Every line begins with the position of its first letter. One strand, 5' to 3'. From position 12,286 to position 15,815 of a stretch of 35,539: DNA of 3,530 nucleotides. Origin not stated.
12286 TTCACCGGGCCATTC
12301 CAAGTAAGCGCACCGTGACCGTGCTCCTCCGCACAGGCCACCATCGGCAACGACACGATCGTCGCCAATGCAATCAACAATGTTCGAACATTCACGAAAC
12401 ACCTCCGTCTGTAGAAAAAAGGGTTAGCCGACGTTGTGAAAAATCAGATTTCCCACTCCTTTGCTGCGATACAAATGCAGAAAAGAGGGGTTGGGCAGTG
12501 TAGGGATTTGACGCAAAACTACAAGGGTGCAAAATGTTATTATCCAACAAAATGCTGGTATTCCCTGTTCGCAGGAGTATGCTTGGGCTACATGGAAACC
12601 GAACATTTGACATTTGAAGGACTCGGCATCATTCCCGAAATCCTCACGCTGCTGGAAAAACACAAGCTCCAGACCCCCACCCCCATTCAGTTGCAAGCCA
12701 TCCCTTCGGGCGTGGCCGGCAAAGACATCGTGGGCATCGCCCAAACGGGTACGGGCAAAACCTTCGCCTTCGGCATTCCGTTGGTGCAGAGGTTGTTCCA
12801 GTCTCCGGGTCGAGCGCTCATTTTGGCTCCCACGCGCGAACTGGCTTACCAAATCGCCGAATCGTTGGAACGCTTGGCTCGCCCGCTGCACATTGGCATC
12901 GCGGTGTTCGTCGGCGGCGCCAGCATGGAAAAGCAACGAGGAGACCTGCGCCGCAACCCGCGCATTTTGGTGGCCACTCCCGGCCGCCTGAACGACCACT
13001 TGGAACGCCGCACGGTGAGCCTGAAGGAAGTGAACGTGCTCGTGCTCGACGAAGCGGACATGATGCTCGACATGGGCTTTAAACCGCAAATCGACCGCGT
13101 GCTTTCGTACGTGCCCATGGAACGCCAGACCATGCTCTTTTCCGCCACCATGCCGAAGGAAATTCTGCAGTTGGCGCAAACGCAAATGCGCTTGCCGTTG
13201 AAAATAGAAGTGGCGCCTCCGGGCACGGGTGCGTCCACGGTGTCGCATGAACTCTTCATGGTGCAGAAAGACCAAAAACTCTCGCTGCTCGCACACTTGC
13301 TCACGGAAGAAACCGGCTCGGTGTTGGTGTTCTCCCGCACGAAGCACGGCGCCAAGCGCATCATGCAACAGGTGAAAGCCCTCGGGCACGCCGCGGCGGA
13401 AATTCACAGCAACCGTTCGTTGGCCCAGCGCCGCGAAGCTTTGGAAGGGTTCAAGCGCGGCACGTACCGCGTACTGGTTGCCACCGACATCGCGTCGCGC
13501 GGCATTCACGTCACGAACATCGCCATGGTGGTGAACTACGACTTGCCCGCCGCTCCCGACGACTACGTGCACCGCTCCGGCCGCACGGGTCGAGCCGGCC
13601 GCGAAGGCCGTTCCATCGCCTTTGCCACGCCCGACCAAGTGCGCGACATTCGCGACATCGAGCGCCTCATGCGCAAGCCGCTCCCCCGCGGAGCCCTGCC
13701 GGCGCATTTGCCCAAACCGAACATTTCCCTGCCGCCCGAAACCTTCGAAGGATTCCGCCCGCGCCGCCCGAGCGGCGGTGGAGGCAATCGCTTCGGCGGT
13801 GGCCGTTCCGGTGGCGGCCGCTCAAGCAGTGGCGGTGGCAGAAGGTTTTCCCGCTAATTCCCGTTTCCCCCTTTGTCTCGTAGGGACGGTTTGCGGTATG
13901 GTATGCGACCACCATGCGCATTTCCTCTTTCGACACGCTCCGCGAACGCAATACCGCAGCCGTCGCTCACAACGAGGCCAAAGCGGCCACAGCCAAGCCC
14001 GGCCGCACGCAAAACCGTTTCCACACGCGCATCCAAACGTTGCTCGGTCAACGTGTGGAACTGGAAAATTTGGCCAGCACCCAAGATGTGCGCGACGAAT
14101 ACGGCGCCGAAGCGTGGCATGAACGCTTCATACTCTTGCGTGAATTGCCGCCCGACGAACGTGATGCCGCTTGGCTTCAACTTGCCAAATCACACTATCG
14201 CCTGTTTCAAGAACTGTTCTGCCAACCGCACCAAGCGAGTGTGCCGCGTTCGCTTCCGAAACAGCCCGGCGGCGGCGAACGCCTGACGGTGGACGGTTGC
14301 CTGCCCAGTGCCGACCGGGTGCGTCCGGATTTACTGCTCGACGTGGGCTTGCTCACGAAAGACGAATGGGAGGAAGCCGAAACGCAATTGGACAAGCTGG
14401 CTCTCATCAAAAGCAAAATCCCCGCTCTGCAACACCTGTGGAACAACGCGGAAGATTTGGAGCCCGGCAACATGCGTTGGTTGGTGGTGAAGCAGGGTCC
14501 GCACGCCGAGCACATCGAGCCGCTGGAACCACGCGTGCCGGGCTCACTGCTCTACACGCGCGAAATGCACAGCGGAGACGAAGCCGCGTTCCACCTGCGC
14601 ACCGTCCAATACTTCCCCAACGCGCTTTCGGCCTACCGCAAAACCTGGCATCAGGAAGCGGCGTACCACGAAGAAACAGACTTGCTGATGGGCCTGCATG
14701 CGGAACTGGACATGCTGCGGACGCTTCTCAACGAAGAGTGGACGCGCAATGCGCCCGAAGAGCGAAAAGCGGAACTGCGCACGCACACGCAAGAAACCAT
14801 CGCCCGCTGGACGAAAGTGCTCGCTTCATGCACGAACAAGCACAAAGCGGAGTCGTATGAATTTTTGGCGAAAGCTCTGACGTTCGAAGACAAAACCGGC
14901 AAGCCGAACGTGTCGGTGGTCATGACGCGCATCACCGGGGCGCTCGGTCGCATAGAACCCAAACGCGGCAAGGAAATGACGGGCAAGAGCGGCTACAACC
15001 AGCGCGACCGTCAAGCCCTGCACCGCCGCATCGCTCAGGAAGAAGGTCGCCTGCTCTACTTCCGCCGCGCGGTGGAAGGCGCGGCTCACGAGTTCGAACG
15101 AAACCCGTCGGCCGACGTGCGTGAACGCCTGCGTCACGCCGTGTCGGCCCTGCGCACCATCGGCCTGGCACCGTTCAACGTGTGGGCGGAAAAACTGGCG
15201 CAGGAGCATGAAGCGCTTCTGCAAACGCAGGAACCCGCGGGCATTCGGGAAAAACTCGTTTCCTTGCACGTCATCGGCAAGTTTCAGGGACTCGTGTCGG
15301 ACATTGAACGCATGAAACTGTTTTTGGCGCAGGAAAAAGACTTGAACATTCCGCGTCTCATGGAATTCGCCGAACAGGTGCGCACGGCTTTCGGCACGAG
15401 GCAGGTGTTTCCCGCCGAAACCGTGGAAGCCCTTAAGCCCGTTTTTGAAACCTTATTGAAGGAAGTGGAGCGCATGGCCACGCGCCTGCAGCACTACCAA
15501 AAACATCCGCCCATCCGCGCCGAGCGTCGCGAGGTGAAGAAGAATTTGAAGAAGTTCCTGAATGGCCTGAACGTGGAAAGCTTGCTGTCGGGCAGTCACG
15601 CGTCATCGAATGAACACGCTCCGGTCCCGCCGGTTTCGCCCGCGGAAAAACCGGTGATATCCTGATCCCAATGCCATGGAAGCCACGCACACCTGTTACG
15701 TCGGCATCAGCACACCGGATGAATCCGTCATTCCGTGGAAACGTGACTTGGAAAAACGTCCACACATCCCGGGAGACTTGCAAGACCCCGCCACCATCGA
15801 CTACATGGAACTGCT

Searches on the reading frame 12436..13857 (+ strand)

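Call 24: search_protein_families(library=pfam, proteins=[window:12436-13857:+])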
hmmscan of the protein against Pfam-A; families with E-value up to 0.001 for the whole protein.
window:12436-13857:+ (473 aa): 5 families
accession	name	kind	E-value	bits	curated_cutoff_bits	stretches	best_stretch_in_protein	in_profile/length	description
PF00270.35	DEAD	-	2.8e-52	177.3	26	1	82-244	1-165/167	DEAD/DEAH box helicase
PF00271.37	Helicase_C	-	2.7e-29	102.1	23.5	1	281-388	2-110/110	Helicase conserved C-terminal domain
PF04851.21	ResIII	-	7.6e-09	36.1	22.5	1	101-239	29-162/164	Type III restriction enzyme, res subunit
PF13245.12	AAA_19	-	1.5e-06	28.9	25.1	0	85-210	1-102/134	AAA domain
PF13604.12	AAA_30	-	5.9e-05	23.3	27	0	98-210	21-100/191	AAA domain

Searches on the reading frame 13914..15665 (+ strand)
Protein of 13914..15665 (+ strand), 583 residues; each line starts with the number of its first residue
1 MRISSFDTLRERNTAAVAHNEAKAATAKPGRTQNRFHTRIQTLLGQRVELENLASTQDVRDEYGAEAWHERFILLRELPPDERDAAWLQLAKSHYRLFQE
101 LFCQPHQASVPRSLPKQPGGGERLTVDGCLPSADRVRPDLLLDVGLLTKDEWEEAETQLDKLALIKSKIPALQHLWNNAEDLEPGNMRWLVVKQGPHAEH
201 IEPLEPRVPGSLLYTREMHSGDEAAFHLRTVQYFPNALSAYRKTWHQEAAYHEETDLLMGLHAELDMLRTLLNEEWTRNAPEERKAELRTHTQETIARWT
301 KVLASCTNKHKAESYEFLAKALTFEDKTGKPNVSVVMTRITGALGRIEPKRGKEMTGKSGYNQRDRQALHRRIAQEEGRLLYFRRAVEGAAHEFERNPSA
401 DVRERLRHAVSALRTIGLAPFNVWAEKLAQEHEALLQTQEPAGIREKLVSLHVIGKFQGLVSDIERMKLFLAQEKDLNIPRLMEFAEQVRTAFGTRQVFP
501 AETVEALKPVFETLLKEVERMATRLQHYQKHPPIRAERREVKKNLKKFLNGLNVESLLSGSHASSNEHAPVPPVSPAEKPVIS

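Call 3: search_protein_families(library=pfam, proteins=[window:13914-15665:+], max_evalue=0.1)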
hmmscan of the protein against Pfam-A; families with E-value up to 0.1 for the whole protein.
window:13914-15665:+ (583 aa): 1 family
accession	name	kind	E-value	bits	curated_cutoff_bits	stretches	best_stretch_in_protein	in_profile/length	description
PF20543.3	CowN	-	0.099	13.7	27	0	153-183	51-81/94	N2-fixation sustaining protein CowN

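Call 4: search_protein_families(library=ncbifam, proteins=[window:13914-15665:+], max_evalue=0.1)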
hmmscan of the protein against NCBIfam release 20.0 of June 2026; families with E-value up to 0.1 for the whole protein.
window:13914-15665:+ (583 aa): 1 family
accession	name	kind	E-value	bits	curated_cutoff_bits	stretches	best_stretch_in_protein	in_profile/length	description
NF033689.1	N2Fix_CO_CowN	equivalog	0.023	15.5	48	0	153-183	46-76/89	N(2)-fixation sustaining protein CowN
